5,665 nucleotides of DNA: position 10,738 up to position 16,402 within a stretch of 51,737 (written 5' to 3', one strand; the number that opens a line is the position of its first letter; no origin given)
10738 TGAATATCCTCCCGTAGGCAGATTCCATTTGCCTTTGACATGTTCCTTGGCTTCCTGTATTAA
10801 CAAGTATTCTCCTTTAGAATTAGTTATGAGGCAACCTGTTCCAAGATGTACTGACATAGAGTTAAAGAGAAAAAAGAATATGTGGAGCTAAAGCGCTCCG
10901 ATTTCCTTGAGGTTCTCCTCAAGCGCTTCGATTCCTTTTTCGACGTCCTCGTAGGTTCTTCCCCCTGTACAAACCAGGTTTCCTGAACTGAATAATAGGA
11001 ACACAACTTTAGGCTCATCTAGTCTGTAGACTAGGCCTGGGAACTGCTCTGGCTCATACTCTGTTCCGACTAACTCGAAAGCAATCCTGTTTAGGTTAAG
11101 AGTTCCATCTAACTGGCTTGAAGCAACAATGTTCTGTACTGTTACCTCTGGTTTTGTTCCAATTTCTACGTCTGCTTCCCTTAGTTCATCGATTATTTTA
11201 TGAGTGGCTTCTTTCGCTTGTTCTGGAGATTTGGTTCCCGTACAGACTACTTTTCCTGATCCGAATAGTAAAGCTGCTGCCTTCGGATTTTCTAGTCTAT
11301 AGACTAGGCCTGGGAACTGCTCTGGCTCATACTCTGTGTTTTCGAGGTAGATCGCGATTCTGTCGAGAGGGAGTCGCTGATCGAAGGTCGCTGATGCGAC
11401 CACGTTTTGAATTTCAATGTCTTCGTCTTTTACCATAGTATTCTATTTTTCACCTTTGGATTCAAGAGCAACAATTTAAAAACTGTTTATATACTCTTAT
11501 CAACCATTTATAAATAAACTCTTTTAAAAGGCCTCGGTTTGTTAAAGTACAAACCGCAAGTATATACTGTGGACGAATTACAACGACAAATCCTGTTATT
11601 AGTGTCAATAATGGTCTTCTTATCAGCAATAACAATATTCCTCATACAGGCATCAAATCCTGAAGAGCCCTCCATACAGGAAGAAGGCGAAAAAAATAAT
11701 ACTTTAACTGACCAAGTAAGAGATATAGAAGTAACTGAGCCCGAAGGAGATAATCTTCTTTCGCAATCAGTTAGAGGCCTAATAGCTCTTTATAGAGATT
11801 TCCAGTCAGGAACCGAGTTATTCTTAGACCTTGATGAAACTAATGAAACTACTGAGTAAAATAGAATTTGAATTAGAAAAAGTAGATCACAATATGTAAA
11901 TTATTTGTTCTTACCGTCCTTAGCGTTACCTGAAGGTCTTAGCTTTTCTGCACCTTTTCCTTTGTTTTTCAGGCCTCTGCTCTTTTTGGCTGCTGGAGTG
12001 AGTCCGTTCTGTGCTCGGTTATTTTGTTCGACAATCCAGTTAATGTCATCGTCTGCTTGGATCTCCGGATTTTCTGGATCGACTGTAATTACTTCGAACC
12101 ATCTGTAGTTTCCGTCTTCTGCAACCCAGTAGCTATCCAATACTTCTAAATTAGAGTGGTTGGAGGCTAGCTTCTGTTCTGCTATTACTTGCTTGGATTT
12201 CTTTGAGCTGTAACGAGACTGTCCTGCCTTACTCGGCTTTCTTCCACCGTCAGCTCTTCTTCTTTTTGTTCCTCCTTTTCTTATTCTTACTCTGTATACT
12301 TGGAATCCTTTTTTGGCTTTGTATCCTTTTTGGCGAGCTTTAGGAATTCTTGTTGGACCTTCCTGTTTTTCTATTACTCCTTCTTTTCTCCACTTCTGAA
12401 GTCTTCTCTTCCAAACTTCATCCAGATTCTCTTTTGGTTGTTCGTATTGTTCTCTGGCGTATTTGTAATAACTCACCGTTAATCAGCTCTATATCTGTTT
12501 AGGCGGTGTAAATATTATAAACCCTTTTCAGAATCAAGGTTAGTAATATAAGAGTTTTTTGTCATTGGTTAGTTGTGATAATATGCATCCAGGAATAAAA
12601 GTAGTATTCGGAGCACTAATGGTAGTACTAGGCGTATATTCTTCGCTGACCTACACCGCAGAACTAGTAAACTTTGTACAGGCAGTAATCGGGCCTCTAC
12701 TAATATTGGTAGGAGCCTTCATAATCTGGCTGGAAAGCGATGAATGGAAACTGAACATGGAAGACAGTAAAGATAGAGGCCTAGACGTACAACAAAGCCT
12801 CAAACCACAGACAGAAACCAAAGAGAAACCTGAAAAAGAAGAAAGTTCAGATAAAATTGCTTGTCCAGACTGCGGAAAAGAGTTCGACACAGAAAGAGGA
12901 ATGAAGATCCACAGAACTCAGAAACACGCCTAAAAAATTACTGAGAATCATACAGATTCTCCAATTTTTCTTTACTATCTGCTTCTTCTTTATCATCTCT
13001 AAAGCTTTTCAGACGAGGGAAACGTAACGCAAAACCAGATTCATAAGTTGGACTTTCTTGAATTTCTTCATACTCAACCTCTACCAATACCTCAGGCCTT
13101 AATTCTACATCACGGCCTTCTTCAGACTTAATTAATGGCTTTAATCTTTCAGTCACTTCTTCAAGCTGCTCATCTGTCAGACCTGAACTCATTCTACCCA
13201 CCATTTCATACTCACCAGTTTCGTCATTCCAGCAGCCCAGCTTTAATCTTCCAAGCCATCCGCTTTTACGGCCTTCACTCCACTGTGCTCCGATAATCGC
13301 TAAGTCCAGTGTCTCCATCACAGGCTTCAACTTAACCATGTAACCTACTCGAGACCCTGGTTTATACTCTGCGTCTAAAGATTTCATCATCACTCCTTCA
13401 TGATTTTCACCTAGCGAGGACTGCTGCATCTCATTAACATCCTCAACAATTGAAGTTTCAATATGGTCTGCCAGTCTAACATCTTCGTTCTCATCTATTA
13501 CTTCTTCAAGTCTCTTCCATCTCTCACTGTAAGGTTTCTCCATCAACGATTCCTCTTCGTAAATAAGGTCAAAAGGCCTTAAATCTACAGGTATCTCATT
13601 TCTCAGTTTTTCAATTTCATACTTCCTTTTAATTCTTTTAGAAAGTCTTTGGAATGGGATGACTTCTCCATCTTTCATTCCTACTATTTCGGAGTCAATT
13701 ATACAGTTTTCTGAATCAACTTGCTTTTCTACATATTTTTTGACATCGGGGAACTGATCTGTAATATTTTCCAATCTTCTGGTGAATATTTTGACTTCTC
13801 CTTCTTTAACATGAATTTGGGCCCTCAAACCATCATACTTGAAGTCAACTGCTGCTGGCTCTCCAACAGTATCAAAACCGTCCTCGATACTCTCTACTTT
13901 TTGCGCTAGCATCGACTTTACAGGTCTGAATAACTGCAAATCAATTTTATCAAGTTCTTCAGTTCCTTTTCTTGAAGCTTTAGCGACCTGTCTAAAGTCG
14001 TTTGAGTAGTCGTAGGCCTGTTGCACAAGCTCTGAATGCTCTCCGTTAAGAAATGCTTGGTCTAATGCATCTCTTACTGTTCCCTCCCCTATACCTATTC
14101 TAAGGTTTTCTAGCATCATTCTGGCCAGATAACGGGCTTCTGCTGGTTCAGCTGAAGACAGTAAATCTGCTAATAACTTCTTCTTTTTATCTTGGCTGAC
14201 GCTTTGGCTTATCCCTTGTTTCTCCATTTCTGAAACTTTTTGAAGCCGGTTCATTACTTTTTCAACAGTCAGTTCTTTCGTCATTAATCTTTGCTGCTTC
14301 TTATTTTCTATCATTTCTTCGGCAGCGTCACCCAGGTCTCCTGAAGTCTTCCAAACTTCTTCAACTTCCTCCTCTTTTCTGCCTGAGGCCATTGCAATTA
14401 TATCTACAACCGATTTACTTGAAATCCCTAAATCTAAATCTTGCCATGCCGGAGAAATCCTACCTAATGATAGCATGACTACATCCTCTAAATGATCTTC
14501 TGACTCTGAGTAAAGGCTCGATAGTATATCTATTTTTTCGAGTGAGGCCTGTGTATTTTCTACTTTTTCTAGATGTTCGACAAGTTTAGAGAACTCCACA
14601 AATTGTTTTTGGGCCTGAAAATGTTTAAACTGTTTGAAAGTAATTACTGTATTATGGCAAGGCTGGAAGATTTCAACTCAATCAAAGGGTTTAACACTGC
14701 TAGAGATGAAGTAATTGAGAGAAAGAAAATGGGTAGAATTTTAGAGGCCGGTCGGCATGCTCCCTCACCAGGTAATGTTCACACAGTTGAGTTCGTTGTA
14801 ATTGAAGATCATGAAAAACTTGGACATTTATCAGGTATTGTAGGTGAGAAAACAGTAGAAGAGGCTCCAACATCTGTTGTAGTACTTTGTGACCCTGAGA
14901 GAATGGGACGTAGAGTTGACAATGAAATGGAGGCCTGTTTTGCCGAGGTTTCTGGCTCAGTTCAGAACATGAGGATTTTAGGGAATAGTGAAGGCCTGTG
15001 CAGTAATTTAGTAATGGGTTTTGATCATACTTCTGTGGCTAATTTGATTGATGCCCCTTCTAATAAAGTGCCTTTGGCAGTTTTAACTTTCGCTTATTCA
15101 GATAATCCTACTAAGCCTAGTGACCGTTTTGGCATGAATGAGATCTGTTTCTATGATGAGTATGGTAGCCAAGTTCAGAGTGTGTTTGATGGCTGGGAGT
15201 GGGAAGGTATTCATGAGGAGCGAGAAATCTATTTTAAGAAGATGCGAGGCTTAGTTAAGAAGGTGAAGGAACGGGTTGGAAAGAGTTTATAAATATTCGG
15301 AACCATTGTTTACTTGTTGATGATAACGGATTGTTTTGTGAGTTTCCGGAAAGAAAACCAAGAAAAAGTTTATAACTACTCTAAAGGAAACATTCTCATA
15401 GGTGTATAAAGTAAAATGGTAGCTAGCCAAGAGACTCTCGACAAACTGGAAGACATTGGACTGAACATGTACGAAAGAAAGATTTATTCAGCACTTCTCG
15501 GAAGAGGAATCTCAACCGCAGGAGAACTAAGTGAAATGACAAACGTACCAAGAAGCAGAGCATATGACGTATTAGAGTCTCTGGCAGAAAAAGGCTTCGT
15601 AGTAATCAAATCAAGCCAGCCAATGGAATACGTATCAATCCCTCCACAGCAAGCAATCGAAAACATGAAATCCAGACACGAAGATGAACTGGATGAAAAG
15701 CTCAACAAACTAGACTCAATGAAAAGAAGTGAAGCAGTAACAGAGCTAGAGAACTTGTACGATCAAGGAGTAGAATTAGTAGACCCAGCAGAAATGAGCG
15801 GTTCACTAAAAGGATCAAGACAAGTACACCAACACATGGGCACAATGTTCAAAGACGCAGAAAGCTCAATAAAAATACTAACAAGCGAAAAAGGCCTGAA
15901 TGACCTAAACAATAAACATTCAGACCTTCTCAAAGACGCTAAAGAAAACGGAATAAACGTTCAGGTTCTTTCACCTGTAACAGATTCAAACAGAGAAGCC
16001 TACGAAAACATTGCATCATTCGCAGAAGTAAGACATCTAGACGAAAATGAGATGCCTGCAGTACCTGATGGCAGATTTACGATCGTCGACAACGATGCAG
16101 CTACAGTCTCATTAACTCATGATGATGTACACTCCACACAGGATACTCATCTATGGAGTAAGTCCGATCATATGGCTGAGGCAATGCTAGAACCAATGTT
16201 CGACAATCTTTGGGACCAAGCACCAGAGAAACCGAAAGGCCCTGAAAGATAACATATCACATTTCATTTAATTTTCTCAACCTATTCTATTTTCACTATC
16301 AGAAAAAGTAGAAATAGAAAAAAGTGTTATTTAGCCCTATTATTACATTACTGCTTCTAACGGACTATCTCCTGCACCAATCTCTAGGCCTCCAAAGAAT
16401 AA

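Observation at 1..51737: Palindromic hexamer AGGCCT is roughly 15-fold over-represented, independent of reading frame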

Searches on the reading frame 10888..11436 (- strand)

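Call 36: search_protein_families(library=pfam, proteins=[window:10888-11436:-], max_evalue=0.001)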
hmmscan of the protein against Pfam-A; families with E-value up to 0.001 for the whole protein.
window:10888-11436:- (182 aa): 1 family
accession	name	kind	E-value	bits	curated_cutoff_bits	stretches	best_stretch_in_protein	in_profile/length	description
PF00352.27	TBP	-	3.8e-60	200.2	22.9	2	6-87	1-84/85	Transcription factor TFIID (or TATA-binding protein, TBP)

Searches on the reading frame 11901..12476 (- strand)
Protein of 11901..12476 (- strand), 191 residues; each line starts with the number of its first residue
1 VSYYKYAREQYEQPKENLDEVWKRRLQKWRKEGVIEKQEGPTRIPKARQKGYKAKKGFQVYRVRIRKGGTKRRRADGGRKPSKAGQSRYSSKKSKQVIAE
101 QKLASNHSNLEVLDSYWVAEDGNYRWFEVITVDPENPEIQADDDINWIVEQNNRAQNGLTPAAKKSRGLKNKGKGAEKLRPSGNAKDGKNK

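Call 37: search_protein_families(library=pfam, proteins=[window:11901-12476:-], max_evalue=0.001)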
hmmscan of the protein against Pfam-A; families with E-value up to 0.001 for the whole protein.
window:11901-12476:- (191 aa): 1 family
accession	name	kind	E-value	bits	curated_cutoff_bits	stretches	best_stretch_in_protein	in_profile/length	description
PF00827.22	Ribosomal_L15e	-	1e-61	208.4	27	1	2-185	1-190/191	Ribosomal L15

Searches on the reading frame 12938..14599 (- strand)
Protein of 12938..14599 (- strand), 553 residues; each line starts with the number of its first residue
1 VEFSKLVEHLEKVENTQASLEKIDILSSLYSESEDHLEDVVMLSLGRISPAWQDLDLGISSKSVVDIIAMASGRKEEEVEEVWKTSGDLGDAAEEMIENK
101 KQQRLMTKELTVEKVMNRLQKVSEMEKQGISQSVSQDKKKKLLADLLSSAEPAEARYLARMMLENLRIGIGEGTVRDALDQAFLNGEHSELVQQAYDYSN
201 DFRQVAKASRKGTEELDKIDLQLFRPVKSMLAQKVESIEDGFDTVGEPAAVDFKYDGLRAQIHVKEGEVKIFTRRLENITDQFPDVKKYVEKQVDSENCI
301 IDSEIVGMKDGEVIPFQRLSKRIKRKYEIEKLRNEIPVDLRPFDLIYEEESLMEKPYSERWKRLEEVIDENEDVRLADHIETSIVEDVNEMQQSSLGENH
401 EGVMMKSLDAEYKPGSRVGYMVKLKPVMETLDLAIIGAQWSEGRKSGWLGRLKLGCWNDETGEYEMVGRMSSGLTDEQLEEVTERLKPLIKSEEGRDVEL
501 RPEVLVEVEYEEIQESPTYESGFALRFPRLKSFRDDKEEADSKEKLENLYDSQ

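Call 37: search_protein_families(library=pfam, proteins=[window:12938-14599:-], max_evalue=0.001)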
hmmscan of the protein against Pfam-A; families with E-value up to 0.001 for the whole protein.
window:12938-14599:- (553 aa): 3 families
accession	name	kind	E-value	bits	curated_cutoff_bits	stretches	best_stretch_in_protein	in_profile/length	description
PF01068.26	DNA_ligase_A_M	-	2.2e-49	168.4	26.2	1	230-425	2-204/204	ATP dependent DNA ligase domain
PF04675.19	DNA_ligase_A_N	-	4.4e-38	131.6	24.6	1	2-179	1-173/174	DNA ligase N terminus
PF04679.21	DNA_ligase_A_C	-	6.4e-18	65.4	27.5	1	446-537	2-94/94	ATP dependent DNA ligase C terminal region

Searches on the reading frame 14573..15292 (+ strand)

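Call 37: search_protein_families(library=pfam, proteins=[window:14573-15292:+], max_evalue=0.001)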
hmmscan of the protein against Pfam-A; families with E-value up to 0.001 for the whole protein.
window:14573-15292:+ (239 aa): 1 family
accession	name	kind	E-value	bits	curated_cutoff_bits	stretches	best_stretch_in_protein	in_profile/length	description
PF00881.29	Nitroreductase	-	2e-09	38.3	23.5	1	45-92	12-59/167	Nitroreductase family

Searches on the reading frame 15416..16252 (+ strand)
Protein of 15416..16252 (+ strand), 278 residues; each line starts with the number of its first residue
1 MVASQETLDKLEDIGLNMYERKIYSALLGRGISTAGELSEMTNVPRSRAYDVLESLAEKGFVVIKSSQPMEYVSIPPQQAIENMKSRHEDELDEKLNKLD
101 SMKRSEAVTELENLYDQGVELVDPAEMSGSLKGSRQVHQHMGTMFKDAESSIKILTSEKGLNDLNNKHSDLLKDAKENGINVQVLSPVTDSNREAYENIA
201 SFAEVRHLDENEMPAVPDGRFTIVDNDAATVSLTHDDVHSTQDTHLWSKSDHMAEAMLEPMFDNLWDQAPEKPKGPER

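Call 37: search_protein_families(library=pfam, proteins=[window:15416-16252:+], max_evalue=0.001)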
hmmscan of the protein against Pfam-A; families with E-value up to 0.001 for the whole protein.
window:15416-16252:+ (278 aa): 1 family
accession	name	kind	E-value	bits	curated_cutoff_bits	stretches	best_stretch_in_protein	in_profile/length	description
PF01978.25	TrmB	-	5e-20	71.6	25.6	1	11-77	1-67/68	Sugar-specific transcriptional regulator TrmB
